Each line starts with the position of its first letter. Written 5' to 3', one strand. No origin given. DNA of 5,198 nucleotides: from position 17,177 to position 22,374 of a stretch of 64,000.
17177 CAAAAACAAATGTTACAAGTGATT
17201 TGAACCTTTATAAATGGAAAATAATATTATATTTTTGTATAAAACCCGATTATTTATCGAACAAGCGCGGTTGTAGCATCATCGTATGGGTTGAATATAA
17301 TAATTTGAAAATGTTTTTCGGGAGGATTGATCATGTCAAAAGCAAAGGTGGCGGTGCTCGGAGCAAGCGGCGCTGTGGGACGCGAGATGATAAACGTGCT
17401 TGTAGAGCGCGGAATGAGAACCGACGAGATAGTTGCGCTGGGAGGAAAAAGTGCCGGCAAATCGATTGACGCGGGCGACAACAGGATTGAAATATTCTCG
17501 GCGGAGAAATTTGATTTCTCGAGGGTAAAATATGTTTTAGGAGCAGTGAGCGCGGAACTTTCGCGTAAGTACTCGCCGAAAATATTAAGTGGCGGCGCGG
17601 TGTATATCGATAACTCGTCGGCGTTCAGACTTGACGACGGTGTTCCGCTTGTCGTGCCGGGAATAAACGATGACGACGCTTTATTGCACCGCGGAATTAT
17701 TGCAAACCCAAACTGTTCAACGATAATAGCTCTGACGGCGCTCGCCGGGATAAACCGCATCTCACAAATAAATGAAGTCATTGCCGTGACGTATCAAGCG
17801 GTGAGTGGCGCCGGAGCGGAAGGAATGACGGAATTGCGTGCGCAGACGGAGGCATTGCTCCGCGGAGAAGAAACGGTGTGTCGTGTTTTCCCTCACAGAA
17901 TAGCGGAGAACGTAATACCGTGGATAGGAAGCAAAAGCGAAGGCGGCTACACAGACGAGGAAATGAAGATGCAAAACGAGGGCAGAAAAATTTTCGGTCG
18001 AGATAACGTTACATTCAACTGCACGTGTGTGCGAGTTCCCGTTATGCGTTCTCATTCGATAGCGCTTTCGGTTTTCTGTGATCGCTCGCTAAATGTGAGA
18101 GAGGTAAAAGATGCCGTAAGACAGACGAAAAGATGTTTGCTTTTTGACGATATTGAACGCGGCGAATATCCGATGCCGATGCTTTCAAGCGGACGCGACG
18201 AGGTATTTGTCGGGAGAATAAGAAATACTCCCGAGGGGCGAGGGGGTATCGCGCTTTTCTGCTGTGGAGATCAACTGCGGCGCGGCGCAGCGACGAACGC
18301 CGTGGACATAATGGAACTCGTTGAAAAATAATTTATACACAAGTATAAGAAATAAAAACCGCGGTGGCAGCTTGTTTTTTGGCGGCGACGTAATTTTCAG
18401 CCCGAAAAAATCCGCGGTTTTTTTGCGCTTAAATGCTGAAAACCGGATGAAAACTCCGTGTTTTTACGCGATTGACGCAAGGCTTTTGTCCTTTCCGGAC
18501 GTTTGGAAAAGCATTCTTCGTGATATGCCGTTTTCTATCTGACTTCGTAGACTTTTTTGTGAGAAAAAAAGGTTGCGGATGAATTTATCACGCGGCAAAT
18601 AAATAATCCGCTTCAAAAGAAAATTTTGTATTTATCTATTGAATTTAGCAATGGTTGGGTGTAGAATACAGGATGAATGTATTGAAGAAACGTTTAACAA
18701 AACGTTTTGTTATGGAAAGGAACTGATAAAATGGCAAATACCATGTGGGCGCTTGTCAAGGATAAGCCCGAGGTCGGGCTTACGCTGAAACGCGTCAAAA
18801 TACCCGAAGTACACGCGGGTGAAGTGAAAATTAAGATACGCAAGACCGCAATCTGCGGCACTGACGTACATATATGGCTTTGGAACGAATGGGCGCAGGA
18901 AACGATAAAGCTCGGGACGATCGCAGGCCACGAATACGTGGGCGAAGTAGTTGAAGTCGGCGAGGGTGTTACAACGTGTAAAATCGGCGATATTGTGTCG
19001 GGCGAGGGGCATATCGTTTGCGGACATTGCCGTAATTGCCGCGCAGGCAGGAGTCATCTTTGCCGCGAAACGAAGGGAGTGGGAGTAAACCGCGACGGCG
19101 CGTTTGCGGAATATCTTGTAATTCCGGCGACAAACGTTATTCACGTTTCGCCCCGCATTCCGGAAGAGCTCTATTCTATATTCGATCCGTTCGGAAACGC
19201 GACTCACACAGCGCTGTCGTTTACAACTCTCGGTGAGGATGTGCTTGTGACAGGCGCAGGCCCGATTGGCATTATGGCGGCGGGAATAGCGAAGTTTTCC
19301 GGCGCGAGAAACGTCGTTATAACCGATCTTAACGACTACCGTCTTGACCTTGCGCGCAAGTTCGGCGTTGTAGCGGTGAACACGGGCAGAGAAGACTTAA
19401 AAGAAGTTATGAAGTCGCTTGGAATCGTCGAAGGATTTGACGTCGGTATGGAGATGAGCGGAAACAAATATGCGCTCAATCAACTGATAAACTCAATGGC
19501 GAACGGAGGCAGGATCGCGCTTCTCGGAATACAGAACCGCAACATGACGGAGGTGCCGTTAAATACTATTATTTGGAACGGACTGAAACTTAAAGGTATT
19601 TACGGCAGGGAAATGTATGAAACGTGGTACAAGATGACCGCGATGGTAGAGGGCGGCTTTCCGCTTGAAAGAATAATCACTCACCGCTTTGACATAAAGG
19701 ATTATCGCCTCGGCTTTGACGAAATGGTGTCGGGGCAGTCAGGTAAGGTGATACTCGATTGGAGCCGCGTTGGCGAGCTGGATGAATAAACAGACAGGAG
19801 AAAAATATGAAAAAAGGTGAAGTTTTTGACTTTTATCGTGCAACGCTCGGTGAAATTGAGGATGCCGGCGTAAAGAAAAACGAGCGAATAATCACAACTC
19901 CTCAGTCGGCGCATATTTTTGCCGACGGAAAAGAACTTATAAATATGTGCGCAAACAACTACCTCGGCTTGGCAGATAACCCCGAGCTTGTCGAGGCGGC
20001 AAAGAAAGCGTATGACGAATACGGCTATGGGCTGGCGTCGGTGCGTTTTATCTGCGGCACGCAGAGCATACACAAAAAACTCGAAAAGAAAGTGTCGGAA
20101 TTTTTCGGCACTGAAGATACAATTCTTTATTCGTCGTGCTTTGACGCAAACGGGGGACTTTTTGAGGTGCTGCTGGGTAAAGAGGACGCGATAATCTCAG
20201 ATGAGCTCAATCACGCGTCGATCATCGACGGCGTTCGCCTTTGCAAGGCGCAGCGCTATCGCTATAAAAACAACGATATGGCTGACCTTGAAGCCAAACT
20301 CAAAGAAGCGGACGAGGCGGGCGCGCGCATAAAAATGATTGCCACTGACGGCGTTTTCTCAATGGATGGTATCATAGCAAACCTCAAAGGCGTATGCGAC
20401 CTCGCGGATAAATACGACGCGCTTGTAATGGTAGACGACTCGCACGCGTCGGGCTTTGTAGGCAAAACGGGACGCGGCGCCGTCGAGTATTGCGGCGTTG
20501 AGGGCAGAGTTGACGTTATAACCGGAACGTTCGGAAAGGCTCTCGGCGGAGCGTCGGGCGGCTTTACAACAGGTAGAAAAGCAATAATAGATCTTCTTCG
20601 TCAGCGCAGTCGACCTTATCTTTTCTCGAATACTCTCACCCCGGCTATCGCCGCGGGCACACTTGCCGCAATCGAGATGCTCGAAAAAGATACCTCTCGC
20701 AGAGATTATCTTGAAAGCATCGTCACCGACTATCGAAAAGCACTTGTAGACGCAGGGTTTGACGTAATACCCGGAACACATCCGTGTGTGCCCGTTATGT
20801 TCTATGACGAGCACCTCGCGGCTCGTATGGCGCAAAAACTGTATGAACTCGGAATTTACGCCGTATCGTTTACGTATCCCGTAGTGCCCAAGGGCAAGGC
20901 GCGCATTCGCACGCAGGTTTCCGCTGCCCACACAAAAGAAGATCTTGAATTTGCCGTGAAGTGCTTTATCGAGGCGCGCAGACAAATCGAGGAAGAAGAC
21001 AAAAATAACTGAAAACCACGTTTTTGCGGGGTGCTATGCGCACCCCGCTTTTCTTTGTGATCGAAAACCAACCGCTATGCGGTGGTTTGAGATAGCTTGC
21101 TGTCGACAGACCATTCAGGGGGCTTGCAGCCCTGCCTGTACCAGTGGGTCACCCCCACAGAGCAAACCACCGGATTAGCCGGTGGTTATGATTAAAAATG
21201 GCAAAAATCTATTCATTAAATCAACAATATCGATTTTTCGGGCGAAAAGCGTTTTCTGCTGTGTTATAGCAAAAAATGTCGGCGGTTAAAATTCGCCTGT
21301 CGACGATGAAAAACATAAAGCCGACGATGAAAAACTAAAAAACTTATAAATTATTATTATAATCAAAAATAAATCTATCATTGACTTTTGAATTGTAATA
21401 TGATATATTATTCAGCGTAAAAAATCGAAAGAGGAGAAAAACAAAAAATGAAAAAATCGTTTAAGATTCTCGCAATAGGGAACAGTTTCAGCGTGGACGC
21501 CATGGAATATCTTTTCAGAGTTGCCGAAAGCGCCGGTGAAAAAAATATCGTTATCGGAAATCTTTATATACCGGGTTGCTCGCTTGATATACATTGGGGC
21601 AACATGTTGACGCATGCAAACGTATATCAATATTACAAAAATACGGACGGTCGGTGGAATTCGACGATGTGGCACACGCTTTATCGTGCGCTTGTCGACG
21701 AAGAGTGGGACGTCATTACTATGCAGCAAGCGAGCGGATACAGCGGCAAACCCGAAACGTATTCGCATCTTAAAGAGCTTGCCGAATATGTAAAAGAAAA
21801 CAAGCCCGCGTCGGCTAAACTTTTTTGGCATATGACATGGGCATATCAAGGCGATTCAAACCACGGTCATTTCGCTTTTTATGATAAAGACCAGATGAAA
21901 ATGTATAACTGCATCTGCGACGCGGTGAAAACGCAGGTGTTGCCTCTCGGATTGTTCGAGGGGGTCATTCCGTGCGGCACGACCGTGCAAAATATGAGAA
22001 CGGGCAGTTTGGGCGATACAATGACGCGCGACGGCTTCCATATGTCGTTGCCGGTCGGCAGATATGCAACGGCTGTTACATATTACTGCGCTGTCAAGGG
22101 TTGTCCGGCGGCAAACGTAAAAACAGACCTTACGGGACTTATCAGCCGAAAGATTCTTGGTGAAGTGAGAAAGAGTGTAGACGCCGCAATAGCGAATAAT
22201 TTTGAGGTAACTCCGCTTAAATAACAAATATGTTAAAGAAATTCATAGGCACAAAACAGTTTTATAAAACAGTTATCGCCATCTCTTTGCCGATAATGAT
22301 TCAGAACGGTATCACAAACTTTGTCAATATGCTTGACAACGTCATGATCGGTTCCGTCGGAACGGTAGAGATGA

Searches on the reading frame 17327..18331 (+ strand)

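Call 83: search_protein_families(library=pfam, proteins=[window:17327-18331:+], max_evalue=0.00001)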
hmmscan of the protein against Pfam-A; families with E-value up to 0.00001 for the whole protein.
window:17327-18331:+ (334 aa): 2 families
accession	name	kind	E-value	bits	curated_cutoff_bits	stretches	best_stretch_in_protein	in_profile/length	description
PF02774.23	Semialdhyde_dhC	-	1.7e-44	152.6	26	1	144-318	6-183/184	Semialdehyde dehydrogenase, dimerisation domain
PF01118.30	Semialdhyde_dh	-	1.5e-21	77.4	26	1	7-117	1-117/121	Semialdehyde dehydrogenase, NAD binding domain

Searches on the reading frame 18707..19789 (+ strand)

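Call 83: search_protein_families(library=pfam, proteins=[window:18707-19789:+], max_evalue=0.00001)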
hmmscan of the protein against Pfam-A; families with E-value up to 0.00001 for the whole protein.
window:18707-19789:+ (360 aa): 3 families
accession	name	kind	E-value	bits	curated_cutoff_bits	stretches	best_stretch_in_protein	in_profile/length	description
PF08240.17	ADH_N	-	4.9e-26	91.4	23.5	1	37-147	2-102/104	Alcohol dehydrogenase GroES-like domain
PF00107.32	ADH_zinc_N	-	1.1e-23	84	31.8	1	186-314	1-127/129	Zinc-binding dehydrogenase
PF16912.11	Glu_dehyd_C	-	3.5e-10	40.1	34.9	1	167-339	22-200/211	Glucose dehydrogenase C-terminus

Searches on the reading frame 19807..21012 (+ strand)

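Call 83: search_protein_families(library=pfam, proteins=[window:19807-21012:+], max_evalue=0.00001)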
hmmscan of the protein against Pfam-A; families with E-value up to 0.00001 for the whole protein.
window:19807-21012:+ (401 aa): 1 family
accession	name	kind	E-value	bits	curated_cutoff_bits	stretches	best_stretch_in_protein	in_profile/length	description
PF00155.27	Aminotran_1_2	-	7.1e-65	220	19.7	1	43-385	2-359/361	Aminotransferase class I and II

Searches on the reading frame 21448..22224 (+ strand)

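Call 83: search_protein_families(library=pfam, proteins=[window:21448-22224:+], max_evalue=0.00001)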
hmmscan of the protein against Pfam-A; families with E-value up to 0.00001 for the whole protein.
window:21448-22224:+ (258 aa): 1 family
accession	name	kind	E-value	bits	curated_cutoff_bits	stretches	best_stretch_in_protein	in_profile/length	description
PF16227.11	DUF4886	-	7.3e-79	264.6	26.7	1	6-225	1-221/242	Domain of unknown function (DUF4886)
